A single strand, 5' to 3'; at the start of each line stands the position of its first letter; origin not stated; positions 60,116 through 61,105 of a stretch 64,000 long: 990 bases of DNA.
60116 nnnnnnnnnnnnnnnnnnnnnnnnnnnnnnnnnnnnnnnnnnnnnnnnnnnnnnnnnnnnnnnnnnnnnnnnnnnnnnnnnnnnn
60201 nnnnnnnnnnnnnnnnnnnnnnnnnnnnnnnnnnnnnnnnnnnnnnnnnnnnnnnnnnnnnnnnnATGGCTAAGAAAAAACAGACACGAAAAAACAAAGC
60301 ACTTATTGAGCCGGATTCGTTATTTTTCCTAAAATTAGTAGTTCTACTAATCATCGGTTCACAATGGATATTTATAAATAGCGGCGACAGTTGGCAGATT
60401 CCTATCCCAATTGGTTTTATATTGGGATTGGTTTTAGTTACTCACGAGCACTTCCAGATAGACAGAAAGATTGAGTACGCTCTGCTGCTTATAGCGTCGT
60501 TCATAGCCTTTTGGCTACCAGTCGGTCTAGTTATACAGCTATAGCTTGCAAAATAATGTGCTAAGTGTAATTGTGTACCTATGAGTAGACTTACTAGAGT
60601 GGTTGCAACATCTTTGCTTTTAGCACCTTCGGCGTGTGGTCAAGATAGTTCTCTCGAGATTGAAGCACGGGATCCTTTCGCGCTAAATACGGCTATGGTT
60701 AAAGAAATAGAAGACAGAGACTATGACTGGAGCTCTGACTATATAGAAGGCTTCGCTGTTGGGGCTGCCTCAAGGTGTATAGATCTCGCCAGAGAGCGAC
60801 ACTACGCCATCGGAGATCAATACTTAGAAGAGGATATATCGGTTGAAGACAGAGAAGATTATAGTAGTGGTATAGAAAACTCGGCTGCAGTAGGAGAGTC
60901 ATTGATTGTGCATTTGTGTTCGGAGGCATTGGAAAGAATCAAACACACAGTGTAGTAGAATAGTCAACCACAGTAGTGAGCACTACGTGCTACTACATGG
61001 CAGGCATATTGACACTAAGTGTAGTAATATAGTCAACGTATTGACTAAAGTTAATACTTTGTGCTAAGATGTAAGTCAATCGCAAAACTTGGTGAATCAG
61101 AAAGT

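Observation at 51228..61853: Nine lineage-specific ORFs are wedged into all four junctions of the str/S10 translation-gene supercluster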

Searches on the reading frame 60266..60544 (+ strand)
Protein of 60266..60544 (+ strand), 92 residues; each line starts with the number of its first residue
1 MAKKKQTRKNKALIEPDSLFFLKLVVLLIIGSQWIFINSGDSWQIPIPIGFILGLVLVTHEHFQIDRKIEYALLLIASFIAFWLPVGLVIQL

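Call 3: search_protein_families(library=pfam, proteins=[window:60266-60544:+], max_evalue=1)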
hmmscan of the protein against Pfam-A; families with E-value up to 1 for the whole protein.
window:60266-60544:+ (92 aa): 0 families

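Call 4: search_protein_families(library=ncbifam, proteins=[window:60266-60544:+], max_evalue=1)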
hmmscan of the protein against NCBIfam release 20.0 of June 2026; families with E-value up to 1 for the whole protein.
window:60266-60544:+ (92 aa): 0 families

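Call 27: search_protein_families(library=phrogs, proteins=[window:60266-60544:+], max_evalue=1)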
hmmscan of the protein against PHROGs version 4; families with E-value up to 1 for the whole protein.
window:60266-60544:+ (92 aa): 1 family
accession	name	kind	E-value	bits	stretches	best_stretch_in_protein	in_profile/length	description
phrog_8950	-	unknown function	0.88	10.2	0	23-37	12-26/48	-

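Call 28: search_protein_families(library=padloc, proteins=[window:60266-60544:+], max_evalue=1)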
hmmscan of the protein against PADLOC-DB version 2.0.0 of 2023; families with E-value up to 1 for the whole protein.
window:60266-60544:+ (92 aa): 0 families

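Call 36: find_homologous_proteins(query=window:60266-60544:+, max_evalue=0.001)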
Query window:60266-60544:+ (92 aa): 642 proteins with E <= 0.001 among 672 candidates; the best 120 are listed.
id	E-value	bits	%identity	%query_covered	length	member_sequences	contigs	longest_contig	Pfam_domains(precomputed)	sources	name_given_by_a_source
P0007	3.8e-52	192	100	100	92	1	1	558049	-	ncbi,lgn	-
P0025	1.8e-47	177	90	100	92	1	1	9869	-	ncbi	-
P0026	3.9e-47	176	91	85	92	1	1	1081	-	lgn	-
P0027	1.2e-45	171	88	100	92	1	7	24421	-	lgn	-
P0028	8.6e-45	168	90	85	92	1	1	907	-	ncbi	-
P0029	7.1e-41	156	82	88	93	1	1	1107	-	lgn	-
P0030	4.3e-39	150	78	100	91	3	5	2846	-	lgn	-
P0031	8.3e-38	146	81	85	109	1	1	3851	-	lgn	-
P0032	1.2e-37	146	75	95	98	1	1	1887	-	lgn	-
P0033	6.5e-36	140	72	86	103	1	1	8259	-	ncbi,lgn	-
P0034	7.0e-36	140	63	100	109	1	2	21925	-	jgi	jgi:hypothetical protein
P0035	8.6e-36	140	71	99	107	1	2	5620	-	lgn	-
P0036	9.8e-36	139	71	86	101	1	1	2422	-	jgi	jgi:hypothetical protein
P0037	3.5e-35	138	62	100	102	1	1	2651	-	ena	-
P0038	3.7e-35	138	78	85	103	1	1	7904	-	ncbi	-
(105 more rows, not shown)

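Call 37: find_encoding_contigs(protein=P0027, flank=10000, max_places=4)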
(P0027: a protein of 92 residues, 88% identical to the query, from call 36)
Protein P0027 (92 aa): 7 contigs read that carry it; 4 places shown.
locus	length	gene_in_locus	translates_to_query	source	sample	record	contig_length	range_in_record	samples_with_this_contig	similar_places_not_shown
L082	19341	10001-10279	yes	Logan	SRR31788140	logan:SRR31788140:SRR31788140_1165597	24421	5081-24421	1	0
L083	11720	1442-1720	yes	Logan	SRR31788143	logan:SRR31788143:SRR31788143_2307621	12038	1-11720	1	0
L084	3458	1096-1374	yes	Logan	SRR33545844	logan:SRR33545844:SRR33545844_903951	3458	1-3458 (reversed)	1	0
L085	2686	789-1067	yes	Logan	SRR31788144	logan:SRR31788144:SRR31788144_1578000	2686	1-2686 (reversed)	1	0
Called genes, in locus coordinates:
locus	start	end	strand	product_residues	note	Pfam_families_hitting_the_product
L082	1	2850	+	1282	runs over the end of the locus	PF04997:RNA_pol_Rpb1_1, PF00623:RNA_pol_Rpb1_2, PF04983:RNA_pol_Rpb1_3, PF04998:RNA_pol_Rpb1_5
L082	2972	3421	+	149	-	PF00164:Ribosom_S12_S23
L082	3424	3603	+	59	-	-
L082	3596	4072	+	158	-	PF00177:Ribosomal_S7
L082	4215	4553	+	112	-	-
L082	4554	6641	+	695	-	PF00009:GTP_EFTU, PF03144:GTP_EFTU_D2, PF22042:EF-G_D2, PF14492:EFG_III, PF16658:RF3_C (weak), PF03764:EFG_IV, PF00679:EFG_C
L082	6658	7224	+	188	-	-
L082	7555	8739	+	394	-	PF00009:GTP_EFTU, PF03144:GTP_EFTU_D2, PF03143:GTP_EFTU_D3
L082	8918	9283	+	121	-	PF00338:Ribosomal_S10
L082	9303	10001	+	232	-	-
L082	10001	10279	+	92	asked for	-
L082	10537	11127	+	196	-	PF00297:Ribosomal_L3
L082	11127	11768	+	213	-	PF00573:Ribosomal_L4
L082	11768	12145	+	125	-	PF00276:Ribosomal_L23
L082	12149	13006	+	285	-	PF00181:Ribosomal_L2_N, PF03947:Ribosomal_L2_C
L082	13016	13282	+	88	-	PF00203:Ribosomal_S19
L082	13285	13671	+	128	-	PF00237:Ribosomal_L22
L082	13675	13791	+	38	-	-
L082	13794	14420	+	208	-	PF07650:KH_2, PF00189:Ribosomal_S3_C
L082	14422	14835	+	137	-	PF00252:Ribosomal_L16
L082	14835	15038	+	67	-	PF00831:Ribosomal_L29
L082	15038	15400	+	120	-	PF00366:Ribosomal_S17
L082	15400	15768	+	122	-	PF00238:Ribosomal_L14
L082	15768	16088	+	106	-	PF22682:Ribosomal_uL24m-like (weak), PF00467:KOW, PF17136:ribosomal_L24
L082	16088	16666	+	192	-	PF00281:Ribosomal_L5, PF00673:Ribosomal_L5_C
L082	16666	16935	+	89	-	PF00253:Ribosomal_S14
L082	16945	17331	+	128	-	PF00410:Ribosomal_S8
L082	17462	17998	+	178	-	PF00347:Ribosomal_L6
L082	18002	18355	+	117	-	PF00861:Ribosomal_L18p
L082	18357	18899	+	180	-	PF00333:Ribosomal_S5, PF03719:Ribosomal_S5_C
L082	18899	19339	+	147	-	?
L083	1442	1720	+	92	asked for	-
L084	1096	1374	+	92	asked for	-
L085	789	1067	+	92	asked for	-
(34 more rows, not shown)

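Call 38: find_encoding_contigs(protein=P0025, flank=10000, max_places=3)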
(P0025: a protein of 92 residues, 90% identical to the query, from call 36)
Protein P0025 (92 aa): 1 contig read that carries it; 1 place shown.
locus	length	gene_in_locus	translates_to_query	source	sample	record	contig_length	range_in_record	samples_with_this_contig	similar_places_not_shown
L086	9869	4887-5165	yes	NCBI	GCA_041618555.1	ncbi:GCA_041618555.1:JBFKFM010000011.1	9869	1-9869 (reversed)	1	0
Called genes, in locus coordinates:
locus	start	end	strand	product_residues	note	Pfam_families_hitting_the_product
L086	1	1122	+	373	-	?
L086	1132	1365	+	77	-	-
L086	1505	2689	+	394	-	PF00009:GTP_EFTU, PF03144:GTP_EFTU_D2, PF03143:GTP_EFTU_D3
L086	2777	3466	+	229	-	-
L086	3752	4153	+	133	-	PF00338:Ribosomal_S10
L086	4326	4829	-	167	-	-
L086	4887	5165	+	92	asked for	-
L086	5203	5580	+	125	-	-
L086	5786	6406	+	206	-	PF00297:Ribosomal_L3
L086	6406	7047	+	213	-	PF00573:Ribosomal_L4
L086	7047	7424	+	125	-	PF00276:Ribosomal_L23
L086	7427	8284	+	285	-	PF00181:Ribosomal_L2_N, PF03947:Ribosomal_L2_C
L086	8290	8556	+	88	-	PF00203:Ribosomal_S19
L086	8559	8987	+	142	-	PF00237:Ribosomal_L22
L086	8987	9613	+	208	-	PF07650:KH_2, PF00189:Ribosomal_S3_C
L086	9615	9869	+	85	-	?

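Call 44: find_encoding_contigs(protein=P0038, flank=10000, max_places=2)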
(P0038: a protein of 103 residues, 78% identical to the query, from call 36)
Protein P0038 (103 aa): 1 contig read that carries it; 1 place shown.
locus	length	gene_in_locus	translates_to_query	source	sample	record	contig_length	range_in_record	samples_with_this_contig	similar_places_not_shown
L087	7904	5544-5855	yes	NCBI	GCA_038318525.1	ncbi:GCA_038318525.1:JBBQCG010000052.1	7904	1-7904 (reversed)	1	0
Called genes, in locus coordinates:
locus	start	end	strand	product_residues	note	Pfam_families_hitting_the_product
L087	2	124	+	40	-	?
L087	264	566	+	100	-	-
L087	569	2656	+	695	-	PF00009:GTP_EFTU, PF03144:GTP_EFTU_D2, PF22042:EF-G_D2, PF14492:EFG_III, PF16658:RF3_C (weak), PF03764:EFG_IV, PF00679:EFG_C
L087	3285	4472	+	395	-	PF00009:GTP_EFTU, PF03144:GTP_EFTU_D2, PF03143:GTP_EFTU_D3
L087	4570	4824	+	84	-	-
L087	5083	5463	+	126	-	PF00338:Ribosomal_S10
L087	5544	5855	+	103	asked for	-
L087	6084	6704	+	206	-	PF00297:Ribosomal_L3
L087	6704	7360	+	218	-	PF00573:Ribosomal_L4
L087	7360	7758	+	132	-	PF00276:Ribosomal_L23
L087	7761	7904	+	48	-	?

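Call 45: find_encoding_contigs(protein=P0033, flank=10000, max_places=2)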
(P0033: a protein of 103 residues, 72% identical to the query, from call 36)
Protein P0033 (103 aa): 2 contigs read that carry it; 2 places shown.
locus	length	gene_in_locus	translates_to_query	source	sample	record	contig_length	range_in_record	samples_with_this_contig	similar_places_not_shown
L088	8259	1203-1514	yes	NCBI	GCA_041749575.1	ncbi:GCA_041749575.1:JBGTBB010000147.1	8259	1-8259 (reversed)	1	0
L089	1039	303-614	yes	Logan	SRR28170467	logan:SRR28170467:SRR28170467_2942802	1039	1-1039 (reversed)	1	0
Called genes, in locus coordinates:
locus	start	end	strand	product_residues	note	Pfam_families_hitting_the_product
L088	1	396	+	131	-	?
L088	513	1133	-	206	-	-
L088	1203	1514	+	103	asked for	-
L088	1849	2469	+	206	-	PF00297:Ribosomal_L3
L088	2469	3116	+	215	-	PF00573:Ribosomal_L4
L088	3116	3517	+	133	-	PF00276:Ribosomal_L23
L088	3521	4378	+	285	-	PF00181:Ribosomal_L2_N, PF03947:Ribosomal_L2_C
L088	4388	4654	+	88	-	PF00203:Ribosomal_S19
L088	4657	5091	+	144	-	PF00237:Ribosomal_L22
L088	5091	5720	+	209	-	PF07650:KH_2, PF00189:Ribosomal_S3_C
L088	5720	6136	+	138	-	PF00252:Ribosomal_L16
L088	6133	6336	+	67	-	PF00831:Ribosomal_L29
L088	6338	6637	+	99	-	PF00366:Ribosomal_S17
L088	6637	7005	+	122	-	PF00238:Ribosomal_L14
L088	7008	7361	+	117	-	PF00467:KOW, PF22682:Ribosomal_uL24m-like (weak), PF17136:ribosomal_L24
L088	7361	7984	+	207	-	PF00281:Ribosomal_L5, PF00673:Ribosomal_L5_C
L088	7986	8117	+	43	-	-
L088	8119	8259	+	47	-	?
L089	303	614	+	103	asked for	-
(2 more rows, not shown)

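Call 46: find_encoding_contigs(protein=P0031, flank=10000, max_places=2)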
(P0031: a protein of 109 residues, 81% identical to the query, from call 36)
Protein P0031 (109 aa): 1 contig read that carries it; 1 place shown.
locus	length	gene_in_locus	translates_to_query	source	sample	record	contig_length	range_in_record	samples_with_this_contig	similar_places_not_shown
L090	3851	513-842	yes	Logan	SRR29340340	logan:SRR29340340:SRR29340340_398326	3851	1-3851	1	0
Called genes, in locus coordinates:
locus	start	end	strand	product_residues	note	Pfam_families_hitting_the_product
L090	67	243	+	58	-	-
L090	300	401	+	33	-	-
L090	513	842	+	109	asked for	-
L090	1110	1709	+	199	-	PF00297:Ribosomal_L3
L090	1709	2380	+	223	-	PF00573:Ribosomal_L4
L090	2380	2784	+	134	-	PF00276:Ribosomal_L23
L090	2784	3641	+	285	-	PF00181:Ribosomal_L2_N, PF03947:Ribosomal_L2_C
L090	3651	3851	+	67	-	?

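Call 101: search_protein_families(library=pfam, proteins=[L082:4215-4553:+], max_evalue=0.001)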
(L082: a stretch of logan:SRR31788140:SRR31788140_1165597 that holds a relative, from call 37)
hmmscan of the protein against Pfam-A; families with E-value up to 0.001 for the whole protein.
L082:4215-4553:+ (112 aa): 0 families

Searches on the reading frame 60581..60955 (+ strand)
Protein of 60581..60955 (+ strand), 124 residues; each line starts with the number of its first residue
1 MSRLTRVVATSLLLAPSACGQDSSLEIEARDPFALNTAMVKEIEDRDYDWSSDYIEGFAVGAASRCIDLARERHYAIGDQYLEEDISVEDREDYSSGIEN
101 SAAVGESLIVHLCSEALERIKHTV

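Call 3: search_protein_families(library=pfam, proteins=[window:60581-60955:+], max_evalue=1)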
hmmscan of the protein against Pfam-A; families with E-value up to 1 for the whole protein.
window:60581-60955:+ (124 aa): 0 families

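Call 4: search_protein_families(library=ncbifam, proteins=[window:60581-60955:+], max_evalue=1)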
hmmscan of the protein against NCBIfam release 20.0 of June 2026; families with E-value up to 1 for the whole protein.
window:60581-60955:+ (124 aa): 0 families

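Call 27: search_protein_families(library=phrogs, proteins=[window:60581-60955:+], max_evalue=1)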
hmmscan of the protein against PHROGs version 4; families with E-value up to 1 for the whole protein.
window:60581-60955:+ (124 aa): 1 family
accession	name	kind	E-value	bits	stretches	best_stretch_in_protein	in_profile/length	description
phrog_20281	-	unknown function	0.13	13.1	0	30-60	94-124/153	-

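Call 28: search_protein_families(library=padloc, proteins=[window:60581-60955:+], max_evalue=1)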
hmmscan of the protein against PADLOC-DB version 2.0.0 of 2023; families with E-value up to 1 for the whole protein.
window:60581-60955:+ (124 aa): 0 families
